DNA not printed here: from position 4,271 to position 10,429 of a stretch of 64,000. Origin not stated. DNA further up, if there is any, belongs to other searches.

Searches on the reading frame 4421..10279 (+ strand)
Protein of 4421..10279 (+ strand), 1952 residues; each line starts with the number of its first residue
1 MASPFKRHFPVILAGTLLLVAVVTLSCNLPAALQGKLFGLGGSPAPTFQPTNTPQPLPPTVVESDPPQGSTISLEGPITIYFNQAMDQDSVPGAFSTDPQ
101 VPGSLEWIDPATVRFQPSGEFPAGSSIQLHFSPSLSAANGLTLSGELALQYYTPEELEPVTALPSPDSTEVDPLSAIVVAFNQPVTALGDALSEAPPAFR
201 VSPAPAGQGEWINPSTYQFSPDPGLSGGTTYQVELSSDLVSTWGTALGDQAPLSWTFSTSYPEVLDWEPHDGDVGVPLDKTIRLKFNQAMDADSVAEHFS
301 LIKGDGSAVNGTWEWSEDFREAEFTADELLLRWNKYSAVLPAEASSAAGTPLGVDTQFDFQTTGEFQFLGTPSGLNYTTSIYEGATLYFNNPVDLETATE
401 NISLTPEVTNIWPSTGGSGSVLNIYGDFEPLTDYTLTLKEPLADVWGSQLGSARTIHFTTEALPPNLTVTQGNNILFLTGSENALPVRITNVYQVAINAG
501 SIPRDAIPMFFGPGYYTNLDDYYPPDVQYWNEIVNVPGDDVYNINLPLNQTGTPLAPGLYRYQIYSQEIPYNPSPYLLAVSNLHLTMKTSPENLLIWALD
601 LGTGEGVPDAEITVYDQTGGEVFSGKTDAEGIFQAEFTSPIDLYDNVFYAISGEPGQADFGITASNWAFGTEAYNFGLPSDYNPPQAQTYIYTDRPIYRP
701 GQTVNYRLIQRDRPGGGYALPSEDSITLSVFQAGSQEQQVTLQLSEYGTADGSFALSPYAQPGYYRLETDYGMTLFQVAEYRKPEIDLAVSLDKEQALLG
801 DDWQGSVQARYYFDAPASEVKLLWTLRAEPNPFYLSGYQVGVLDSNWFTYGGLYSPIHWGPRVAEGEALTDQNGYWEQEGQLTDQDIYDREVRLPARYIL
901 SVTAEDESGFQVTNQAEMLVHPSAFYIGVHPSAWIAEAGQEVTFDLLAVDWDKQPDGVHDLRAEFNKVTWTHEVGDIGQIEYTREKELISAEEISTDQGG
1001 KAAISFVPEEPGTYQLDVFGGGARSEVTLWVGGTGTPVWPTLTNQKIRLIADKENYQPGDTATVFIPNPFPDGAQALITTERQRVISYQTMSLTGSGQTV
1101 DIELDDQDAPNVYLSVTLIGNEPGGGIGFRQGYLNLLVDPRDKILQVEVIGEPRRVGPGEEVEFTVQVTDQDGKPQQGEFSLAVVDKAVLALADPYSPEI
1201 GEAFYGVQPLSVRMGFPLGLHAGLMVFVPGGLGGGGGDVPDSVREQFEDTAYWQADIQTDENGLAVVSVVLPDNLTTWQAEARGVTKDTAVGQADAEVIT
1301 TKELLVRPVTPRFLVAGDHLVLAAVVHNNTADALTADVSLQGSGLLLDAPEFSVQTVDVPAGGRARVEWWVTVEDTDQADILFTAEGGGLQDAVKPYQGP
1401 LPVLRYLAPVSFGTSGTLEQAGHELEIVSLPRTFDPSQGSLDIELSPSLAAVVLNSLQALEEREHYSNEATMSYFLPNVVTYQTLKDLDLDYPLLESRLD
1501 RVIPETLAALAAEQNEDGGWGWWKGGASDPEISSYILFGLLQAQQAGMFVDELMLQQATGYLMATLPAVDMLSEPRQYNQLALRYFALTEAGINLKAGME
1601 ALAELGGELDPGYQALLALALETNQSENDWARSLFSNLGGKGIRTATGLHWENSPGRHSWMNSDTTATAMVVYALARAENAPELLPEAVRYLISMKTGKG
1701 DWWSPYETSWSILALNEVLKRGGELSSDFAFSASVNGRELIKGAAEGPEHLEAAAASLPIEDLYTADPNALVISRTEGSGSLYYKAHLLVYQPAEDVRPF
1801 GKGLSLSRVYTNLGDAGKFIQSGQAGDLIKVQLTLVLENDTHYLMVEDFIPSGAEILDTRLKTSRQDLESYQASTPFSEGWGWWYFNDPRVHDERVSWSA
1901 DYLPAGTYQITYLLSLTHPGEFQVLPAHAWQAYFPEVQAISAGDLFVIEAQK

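Call 67: search_protein_families(library=pfam, proteins=[window:4421-10279:+], max_evalue=0.00001)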
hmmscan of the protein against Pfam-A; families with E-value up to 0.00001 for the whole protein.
window:4421-10279:+ (1952 aa): 9 families
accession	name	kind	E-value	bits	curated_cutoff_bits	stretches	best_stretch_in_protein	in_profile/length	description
PF13205.12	Big_5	-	2.1e-39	134.9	23.6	3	259-362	2-105/105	Bacterial Ig-like domain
PF17973.7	bMG10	-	2.2e-23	83.3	26.2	1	1803-1936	1-131/131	Bacterial Alpha-2-macroglobulin MG10 domain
PF00207.28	A2M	-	1.4e-20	73.4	21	1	1250-1340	1-92/92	Alpha-2-macroglobulin family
PF07703.20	A2M_BRD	-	1.2e-18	68.3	22.7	1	1048-1192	2-140/140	Alpha-2-macroglobulin bait region domain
PF01835.25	MG2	-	2.9e-18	66.4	32.8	1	689-770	2-84/96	MG2 domain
PF11974.14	bMG3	-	4e-11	43.2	34.9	1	580-680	1-100/103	Bacterial alpha-2-macroglobulin MG3 domain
PF17962.7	bMG6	-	7.2e-07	29.8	23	1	935-1026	10-105/112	Bacterial macroglobulin domain 6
PF17964.7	Big_10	-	4.8e-06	27.3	22.9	0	52-130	76-157/164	Bacterial Ig domain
PF07678.20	TED_complement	-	6.4e-06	25.9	22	0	1454-1564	16-125/312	A-macroglobulin TED domain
